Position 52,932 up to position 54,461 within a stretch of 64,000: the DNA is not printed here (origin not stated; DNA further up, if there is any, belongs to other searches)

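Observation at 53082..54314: Orphan class II aminoacyl-tRNA synthetase catalytic-core paralog without an anticodon-binding domain, next to an IS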

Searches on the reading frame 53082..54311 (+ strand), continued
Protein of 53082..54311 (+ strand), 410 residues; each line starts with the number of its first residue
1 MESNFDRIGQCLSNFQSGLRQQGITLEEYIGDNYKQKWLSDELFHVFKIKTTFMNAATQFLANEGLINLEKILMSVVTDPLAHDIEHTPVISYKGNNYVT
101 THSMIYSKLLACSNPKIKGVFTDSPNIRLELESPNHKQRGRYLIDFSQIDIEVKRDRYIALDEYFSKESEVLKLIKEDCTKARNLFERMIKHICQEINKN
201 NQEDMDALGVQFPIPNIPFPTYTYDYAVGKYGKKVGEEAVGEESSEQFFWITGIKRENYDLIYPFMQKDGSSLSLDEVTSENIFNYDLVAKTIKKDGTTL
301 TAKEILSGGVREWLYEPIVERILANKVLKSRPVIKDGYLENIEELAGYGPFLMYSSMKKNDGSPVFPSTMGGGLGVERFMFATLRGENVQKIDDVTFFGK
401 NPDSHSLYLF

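Call 24: predict_structure(alignment_id=A1)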
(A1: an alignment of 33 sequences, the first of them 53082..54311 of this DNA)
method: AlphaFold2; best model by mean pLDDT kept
length: 410 residues; sequences in the alignment: 33
mean_pLDDT: 76.6   pTM: 0.82
mean pLDDT of the five models: 76.6, 74.4, 74.2, 73.5, 71.9
residues with pLDDT >= 90: 114; 70-90: 188; 50-70: 42; < 50: 66
segments of 3 or more residues with pLDDT < 50: 1-3, 74-103, 125-145, 399-410
pLDDT, mean of each block of 10 residues (from residue 1): 59 75 81 67 86 88 76 48 41 42 57 70 46 37 57 84 91 92 96 98 95 96 93 84 91 76 88 86 92 93 90 83 80 87 76 83 81 87 90 65 35
secondary structure, 60 per line:
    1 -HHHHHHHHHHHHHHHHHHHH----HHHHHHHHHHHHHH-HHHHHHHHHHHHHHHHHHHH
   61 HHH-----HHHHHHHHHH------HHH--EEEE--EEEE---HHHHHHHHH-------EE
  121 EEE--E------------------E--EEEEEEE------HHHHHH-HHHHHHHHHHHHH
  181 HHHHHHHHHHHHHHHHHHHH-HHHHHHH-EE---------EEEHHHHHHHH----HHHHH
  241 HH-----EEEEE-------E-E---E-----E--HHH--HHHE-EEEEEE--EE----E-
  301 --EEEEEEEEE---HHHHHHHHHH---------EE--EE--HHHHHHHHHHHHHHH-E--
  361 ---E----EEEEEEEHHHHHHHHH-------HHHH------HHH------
elements in order: H2-21 H26-39 H41-63 H69-78 E90-93 E96-99 H103-111 E119-123 E148-154 H161-166 H168-200 H202-208 E221-223 H224-231 H236-242 E248-252 E285-290 E303-311 H315-324 H342-356 E369-375 H376-384 H392-395

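Call 27: search_protein_families(library=ncbifam, proteins=[L081:1117-2454:+, L087:2342-3652:+, L087:3671-4009:+, L073:29-1438:+, L087:4053-5720:+, L066:1809-2633:-, L077:4410-5948:+], max_evalue=1e-20)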
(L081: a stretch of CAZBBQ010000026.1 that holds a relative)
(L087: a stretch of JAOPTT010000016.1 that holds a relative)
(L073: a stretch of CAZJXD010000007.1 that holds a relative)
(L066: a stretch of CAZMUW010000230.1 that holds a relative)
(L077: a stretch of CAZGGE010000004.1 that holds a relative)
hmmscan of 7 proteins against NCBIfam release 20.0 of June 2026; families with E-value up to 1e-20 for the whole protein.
L081:1117-2454:+ (446 aa): 4 families
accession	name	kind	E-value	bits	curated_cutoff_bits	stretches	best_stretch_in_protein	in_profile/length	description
TIGR00653.1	GlnA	equivalog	7e-165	549.2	429.15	2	148-443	167-461/462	type I glutamate--ammonia ligase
TIGR03105.1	gln_synth_III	equivalog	4.5e-96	322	469.6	1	15-443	3-434/435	type III glutamate--ammonia ligase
NF045547.1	GGputSyn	equivalog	1.8e-93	313.7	650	1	10-436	2-436/438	gamma-glutamylputrescine synthetase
NF007006.0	PRK09469.1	equivalog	4e-93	312.5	845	1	148-442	173-466/469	glutamate--ammonia ligase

L087:2342-3652:+ (437 aa): 3 families
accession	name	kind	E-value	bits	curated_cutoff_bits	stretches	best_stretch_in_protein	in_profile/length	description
TIGR00836.1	amt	subfamily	1.2e-126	422.9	343.3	1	34-428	1-406/406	ammonium transporter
TIGR03644.1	marine_trans_1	hypoth_equivalog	6.9e-120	400.5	514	1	33-431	3-404/404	probable ammonium transporter, marine subtype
NF007947.0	PRK10666.1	equivalog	2.3e-62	211.3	657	1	30-428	27-426/428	ammonium transporter AmtB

L087:3671-4009:+ (113 aa): 2 families
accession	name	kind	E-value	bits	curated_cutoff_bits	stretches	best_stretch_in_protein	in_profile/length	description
NF008111.0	PRK10858.1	equivalog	2.9e-30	105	202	1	1-112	1-112/112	nitrogen regulatory protein P-II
NF007946.0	PRK10665.1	equivalog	1.7e-29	102.9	181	1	1-109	1-109/112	P-II family nitrogen regulator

L073:29-1438:+ (470 aa): 25 families
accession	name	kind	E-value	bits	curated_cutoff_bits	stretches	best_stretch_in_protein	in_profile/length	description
TIGR01817.1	nifA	equivalog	7.3e-154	513.4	528.85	1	2-400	36-438/534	nif-specific transcriptional activator NifA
NF008469.0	PRK11361.1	equivalog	1.2e-123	413.3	714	1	134-465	120-457/461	acetoacetate metabolism transcriptional regulator AtoC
NF041552.1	TF_PrdR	equivalog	1.9e-118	396.3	795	1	112-463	222-577/577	sigma-54 dependent transcriptional regulator PrdR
NF003451.0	PRK05022.1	equivalog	9e-114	381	476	1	82-464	116-510/512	nitric oxide reductase transcriptional regulator NorR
TIGR02915.1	PEP_resp_reg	equivalog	7.2e-112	374.5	502.6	1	136-461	119-441/445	PEP-CTERM-box response regulator transcription factor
TIGR01818.1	ntrC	equivalog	3.8e-103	345.7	558.6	1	141-412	118-389/463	nitrogen regulation protein NR(I)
NF050807.1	TransRegFlbDCaul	equivalog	4.2e-103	345.6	750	1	159-463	120-439/454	sigma-54-dependent transcriptional regulator FlbD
NF011958.0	PRK15429.1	equivalog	4e-102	343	830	1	18-466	235-688/692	formate hydrogenlyase transcriptional activator FlhA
NF038308.1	RNA_repair_RtcR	equivalog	8.7e-99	331.7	650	1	129-463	150-517/530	RNA repair transcriptional activator RtcR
NF041906.1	V4R_TF_MobR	exception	3.3e-97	326.2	999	1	127-462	203-544/544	phenol degradation transcriptional regulator MobR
NF007689.0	PRK10365.1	equivalog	5.7e-94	315.4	760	1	158-455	140-435/441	sigma-54-dependent response regulator transcription factor ZraR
NF049963.1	RespRegFlgRCampy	domain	3e-91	306.4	750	1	151-463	127-428/429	fla regulon two-component system response regulator FlgR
TIGR02974.1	phageshock_pspF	equivalog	8.6e-91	304.6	443.55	1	159-402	1-247/336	phage shock protein operon transcriptional activator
NF041946.1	LuxO_transreg_Vib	equivalog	1.5e-88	297.7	800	1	142-435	120-408/463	quorum-sensing sigma-54 dependent transcriptional regulator LuxO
TIGR02329.1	propionate_PrpR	equivalog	1.5e-87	294.4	499.2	1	145-453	200-518/526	propionate catabolism operon regulatory protein PrpR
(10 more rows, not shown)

L087:4053-5720:+ (556 aa): 25 families
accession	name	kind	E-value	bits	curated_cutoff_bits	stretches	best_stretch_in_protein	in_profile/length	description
TIGR01817.1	nifA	equivalog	1.8e-162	541.8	528.85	1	54-496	4-450/534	nif-specific transcriptional activator NifA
NF008469.0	PRK11361.1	equivalog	5.1e-122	407.9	714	1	221-549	123-457/461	acetoacetate metabolism transcriptional regulator AtoC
NF003451.0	PRK05022.1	equivalog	4.8e-118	395.1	476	1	166-536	116-498/512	nitric oxide reductase transcriptional regulator NorR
TIGR01818.1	ntrC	equivalog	1.5e-109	366.9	558.6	1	216-498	109-391/463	nitrogen regulation protein NR(I)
NF041552.1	TF_PrdR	equivalog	7.3e-109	364.7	795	1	206-546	234-576/577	sigma-54 dependent transcriptional regulator PrdR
NF050807.1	TransRegFlbDCaul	equivalog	2.7e-108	362.8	750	1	241-547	118-439/454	sigma-54-dependent transcriptional regulator FlbD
TIGR02915.1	PEP_resp_reg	equivalog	4.3e-107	358.7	502.6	1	221-548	120-444/445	PEP-CTERM-box response regulator transcription factor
NF007689.0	PRK10365.1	equivalog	3.8e-106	355.5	760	1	237-544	135-440/441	sigma-54-dependent response regulator transcription factor ZraR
NF038308.1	RNA_repair_RtcR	equivalog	7.6e-102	341.8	650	1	215-548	152-518/530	RNA repair transcriptional activator RtcR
NF041906.1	V4R_TF_MobR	exception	2.7e-97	326.5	999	1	213-546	204-544/544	phenol degradation transcriptional regulator MobR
NF011958.0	PRK15429.1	equivalog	2.4e-95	320.6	830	1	50-550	183-688/692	formate hydrogenlyase transcriptional activator FlhA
NF041946.1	LuxO_transreg_Vib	equivalog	2.6e-93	313.3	800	1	217-537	112-425/463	quorum-sensing sigma-54 dependent transcriptional regulator LuxO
NF008176.1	PRK10923.1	equivalog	1.1e-90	304.5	620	1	231-497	128-394/469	nitrogen regulation protein NR(I)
NF049963.1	RespRegFlgRCampy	domain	4.3e-89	299.3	750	1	220-548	112-429/429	fla regulon two-component system response regulator FlgR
TIGR02974.1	phageshock_pspF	equivalog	8.4e-88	294.8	443.55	1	243-475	1-234/336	phage shock protein operon transcriptional activator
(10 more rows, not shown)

L066:1809-2633:- (274 aa): 8 families
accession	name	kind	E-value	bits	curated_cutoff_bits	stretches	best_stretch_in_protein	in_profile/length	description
TIGR00121.1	birA_ligase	equivalog_domain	2.1e-54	184.6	83.1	1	27-257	1-226/235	biotin--[acetyl-CoA-carboxylase] ligase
NF006206.0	PRK08330.1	equivalog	2.4e-52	177.7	311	1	21-268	6-242/243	biotin--protein ligase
NF008847.0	PRK11886.1-2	equivalog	1.4e-42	146.2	293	1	19-256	72-307/320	bifunctional biotin--[acetyl-CoA-carboxylase] ligase/biotin operon repressor BirA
NF008848.0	PRK11886.1-3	equivalog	9.6e-41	139.8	362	1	32-266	84-315/319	bifunctional biotin--[acetyl-CoA-carboxylase] ligase/biotin operon repressor BirA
NF008846.0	PRK11886.1-1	equivalog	1e-35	123.5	353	1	27-265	76-307/312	bifunctional biotin--[acetyl-CoA-carboxylase] ligase/biotin operon repressor BirA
NF008850.0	PRK11886.1-5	equivalog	3e-35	121.9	489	1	21-263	75-313/320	bifunctional biotin--[acetyl-CoA-carboxylase] ligase/biotin operon repressor BirA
NF008849.0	PRK11886.1-4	equivalog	1.2e-30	106.7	474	1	22-264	75-314/320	bifunctional biotin--[acetyl-CoA-carboxylase] ligase/biotin operon repressor BirA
NF005405.0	PRK06955.1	equivalog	4.3e-23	81.9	312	1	35-265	42-292/300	biotin--[acetyl-CoA-carboxylase] ligase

L077:4410-5948:+ (513 aa): 4 families
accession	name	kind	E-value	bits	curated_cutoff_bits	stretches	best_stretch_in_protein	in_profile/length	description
TIGR00653.1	GlnA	equivalog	1.4e-192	640.5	429.15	1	46-512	2-462/462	type I glutamate--ammonia ligase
NF007006.0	PRK09469.1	equivalog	9.9e-175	581.6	845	1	43-512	2-468/469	glutamate--ammonia ligase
TIGR03105.1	gln_synth_III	equivalog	7.5e-69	232.3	469.6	1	234-497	161-420/435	type III glutamate--ammonia ligase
NF045547.1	GGputSyn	equivalog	7.9e-64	216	650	1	219-492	154-425/438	gamma-glutamylputrescine synthetase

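Call 28: fold_search(model_id=the predicted structure, library=pdb)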
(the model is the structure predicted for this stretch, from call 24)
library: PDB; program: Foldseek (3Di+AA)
matches with E <= 10: 307; with E <= 0.001: 162
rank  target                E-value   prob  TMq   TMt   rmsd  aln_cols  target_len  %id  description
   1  3nel_A                3.8e-14  1.00  0.52  0.49   5.8       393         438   20  Aspartyl-tRNA synthetase complexed with aspartic acid (released 2010-08-04)
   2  1b8a_A                4.8e-14  1.00  0.52  0.49   5.8       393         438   20  ASPARTYL-TRNA SYNTHETASE (released 1999-02-02)
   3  3rl6_B                8.2e-13  1.00  0.50  0.70   6.2       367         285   23  Crystal structure of the archaeal asparagine synthetase A complexed with L-Asparagine and Adenosine monophosphate (released 2011-08-17)
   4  3reu_B                1.2e-12  1.00  0.50  0.69   6.9       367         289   24  Crystal structure of the archaeal asparagine synthetase A complexed with L-Aspartic acid and Adenosine triphosphate (released 2011-08-17)
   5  3rex_B                4.3e-12  1.00  0.49  0.68   7.4       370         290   23  Crystal structure of the archaeal asparagine synthetase A complexed with Adenosine monophosphate (released 2011-08-17)
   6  1nnh                  9.6e-12  1.00  0.50  0.68   7.9       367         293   24  Hypothetical protein from Pyrococcus furiosus Pfu-1801964 (released 2004-02-03)
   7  3p8t_A                1.0e-11  1.00  0.50  0.68   7.8       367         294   24  Crystal structure of the archaeal asparagine synthetase A (released 2011-08-17)
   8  1wyd_B                3.0e-11  1.00  0.52  0.50   6.2       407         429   17  Crystal Structure of Aspartyl-tRNA synthetase from Sulfolobus tokodaii (released 2006-07-04)
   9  1x54                  4.2e-11  1.00  0.49  0.46   6.4       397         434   16  Crystal structure of asparaginyl-tRNA synthetase from Pyrococcus horikoshii complexed with asparaginyl-adenylate (released 2006-05-23)
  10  1wyd_A                6.3e-11  1.00  0.54  0.52   5.5       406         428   18  Crystal Structure of Aspartyl-tRNA synthetase from Sulfolobus tokodaii (released 2006-07-04)
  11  1x56                  7.9e-11  1.00  0.49  0.48   6.2       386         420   16  Crystal structure of asparaginyl-tRNA synthetase from Pyrococcus horikoshii (released 2006-05-23)
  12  2xgt_B                1.1e-10  1.00  0.51  0.49   6.1       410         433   14  Asparaginyl-tRNA synthetase from Brugia malayi complexed with the sulphamoyl analogue of asparaginyl-adenylate (released 2010-12-15)
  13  2xgt_A                1.4e-10  1.00  0.51  0.49   6.5       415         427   15  Asparaginyl-tRNA synthetase from Brugia malayi complexed with the sulphamoyl analogue of asparaginyl-adenylate (released 2010-12-15)
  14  9npj_B                1.9e-10  1.00  0.50  0.42   6.3       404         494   16  Structural studies of reaction hijacking inhibition of a malaria parasite aspartyl-tRNA synthetase. (released 2025-06-04)
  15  9m5n_B                2.1e-10  1.00  0.49  0.41   6.4       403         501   16  Plasmodium vivax aspartyl-tRNA synthetase in complex with aspartyl-adenylate (Asp-AMP) Complex. (released 2025-06-04)
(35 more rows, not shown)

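Call 30: search_protein_representatives(alignment_id=A1)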
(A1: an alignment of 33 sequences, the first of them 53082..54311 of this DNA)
Query: 33 sequences, 411 profile positions. Proteins with E-value up to 0.001 (for the whole library): 162; up to 1e-10: 101; up to 1e-30: 25. The best 150 are listed.
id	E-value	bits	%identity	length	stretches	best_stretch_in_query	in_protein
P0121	2.0e-158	544.4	-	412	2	1-235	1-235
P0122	1.4e-153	528.4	-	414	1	6-411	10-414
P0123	5.6e-144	496.8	-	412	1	1-411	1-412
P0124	1.5e-138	478.9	-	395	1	7-411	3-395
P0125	5.3e-126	437.6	-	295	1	117-411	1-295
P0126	8.5e-125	433.6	-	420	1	4-410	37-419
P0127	8.4e-91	321.7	-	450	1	5-291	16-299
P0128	1.2e-90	321.2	-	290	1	4-236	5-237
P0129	7.1e-66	239.6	-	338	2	74-241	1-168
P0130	3.5e-64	234.0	-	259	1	6-181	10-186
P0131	1.3e-57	212.4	-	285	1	7-191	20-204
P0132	2.8e-57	211.2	-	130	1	283-411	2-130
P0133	1.6e-56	208.7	-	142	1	1-118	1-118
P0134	1.4e-50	189.2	-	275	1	6-228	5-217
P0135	2.5e-47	178.5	-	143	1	1-105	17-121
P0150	2.0e-27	112.9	-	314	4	42-154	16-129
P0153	8.3e-25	104.3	-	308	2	32-155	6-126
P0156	1.6e-23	100.1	-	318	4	32-155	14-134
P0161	8.8e-21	91.0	-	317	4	36-156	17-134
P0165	2.1e-20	89.8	-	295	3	46-154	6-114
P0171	9.9e-19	84.3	-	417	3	31-155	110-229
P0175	7.0e-18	81.5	-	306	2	32-156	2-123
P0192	1.4e-14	70.6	-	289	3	34-163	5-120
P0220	1.0e-10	57.9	-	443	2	43-152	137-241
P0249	7.0e-07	45.2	-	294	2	46-159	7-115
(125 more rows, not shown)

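Call 31: search_solved_structures(query=A1, max_evalue=0.01, show_alignments=5)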
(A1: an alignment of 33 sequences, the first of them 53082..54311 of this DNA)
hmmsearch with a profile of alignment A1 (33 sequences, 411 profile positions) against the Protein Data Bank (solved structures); distinct sequences matched with E-value up to 0.01: 4.
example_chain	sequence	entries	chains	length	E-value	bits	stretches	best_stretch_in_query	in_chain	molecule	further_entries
1nnh_A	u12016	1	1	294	2.8e-16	63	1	39-159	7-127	asparaginyl-tRNA synthetase-related peptide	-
3p8t_A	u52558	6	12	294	7.4e-16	61.6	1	38-157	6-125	AsnS-like asparaginyl-tRNA synthetase related protein | Archaeal asparagine synthetase A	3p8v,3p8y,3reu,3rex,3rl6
3nel_A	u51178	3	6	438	2.7e-10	43.3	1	175-313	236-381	Aspartyl-tRNA synthetase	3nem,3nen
1b8a_A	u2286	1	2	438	3.2e-10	43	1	176-313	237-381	PROTEIN (ASPARTYL-TRNA SYNTHETASE)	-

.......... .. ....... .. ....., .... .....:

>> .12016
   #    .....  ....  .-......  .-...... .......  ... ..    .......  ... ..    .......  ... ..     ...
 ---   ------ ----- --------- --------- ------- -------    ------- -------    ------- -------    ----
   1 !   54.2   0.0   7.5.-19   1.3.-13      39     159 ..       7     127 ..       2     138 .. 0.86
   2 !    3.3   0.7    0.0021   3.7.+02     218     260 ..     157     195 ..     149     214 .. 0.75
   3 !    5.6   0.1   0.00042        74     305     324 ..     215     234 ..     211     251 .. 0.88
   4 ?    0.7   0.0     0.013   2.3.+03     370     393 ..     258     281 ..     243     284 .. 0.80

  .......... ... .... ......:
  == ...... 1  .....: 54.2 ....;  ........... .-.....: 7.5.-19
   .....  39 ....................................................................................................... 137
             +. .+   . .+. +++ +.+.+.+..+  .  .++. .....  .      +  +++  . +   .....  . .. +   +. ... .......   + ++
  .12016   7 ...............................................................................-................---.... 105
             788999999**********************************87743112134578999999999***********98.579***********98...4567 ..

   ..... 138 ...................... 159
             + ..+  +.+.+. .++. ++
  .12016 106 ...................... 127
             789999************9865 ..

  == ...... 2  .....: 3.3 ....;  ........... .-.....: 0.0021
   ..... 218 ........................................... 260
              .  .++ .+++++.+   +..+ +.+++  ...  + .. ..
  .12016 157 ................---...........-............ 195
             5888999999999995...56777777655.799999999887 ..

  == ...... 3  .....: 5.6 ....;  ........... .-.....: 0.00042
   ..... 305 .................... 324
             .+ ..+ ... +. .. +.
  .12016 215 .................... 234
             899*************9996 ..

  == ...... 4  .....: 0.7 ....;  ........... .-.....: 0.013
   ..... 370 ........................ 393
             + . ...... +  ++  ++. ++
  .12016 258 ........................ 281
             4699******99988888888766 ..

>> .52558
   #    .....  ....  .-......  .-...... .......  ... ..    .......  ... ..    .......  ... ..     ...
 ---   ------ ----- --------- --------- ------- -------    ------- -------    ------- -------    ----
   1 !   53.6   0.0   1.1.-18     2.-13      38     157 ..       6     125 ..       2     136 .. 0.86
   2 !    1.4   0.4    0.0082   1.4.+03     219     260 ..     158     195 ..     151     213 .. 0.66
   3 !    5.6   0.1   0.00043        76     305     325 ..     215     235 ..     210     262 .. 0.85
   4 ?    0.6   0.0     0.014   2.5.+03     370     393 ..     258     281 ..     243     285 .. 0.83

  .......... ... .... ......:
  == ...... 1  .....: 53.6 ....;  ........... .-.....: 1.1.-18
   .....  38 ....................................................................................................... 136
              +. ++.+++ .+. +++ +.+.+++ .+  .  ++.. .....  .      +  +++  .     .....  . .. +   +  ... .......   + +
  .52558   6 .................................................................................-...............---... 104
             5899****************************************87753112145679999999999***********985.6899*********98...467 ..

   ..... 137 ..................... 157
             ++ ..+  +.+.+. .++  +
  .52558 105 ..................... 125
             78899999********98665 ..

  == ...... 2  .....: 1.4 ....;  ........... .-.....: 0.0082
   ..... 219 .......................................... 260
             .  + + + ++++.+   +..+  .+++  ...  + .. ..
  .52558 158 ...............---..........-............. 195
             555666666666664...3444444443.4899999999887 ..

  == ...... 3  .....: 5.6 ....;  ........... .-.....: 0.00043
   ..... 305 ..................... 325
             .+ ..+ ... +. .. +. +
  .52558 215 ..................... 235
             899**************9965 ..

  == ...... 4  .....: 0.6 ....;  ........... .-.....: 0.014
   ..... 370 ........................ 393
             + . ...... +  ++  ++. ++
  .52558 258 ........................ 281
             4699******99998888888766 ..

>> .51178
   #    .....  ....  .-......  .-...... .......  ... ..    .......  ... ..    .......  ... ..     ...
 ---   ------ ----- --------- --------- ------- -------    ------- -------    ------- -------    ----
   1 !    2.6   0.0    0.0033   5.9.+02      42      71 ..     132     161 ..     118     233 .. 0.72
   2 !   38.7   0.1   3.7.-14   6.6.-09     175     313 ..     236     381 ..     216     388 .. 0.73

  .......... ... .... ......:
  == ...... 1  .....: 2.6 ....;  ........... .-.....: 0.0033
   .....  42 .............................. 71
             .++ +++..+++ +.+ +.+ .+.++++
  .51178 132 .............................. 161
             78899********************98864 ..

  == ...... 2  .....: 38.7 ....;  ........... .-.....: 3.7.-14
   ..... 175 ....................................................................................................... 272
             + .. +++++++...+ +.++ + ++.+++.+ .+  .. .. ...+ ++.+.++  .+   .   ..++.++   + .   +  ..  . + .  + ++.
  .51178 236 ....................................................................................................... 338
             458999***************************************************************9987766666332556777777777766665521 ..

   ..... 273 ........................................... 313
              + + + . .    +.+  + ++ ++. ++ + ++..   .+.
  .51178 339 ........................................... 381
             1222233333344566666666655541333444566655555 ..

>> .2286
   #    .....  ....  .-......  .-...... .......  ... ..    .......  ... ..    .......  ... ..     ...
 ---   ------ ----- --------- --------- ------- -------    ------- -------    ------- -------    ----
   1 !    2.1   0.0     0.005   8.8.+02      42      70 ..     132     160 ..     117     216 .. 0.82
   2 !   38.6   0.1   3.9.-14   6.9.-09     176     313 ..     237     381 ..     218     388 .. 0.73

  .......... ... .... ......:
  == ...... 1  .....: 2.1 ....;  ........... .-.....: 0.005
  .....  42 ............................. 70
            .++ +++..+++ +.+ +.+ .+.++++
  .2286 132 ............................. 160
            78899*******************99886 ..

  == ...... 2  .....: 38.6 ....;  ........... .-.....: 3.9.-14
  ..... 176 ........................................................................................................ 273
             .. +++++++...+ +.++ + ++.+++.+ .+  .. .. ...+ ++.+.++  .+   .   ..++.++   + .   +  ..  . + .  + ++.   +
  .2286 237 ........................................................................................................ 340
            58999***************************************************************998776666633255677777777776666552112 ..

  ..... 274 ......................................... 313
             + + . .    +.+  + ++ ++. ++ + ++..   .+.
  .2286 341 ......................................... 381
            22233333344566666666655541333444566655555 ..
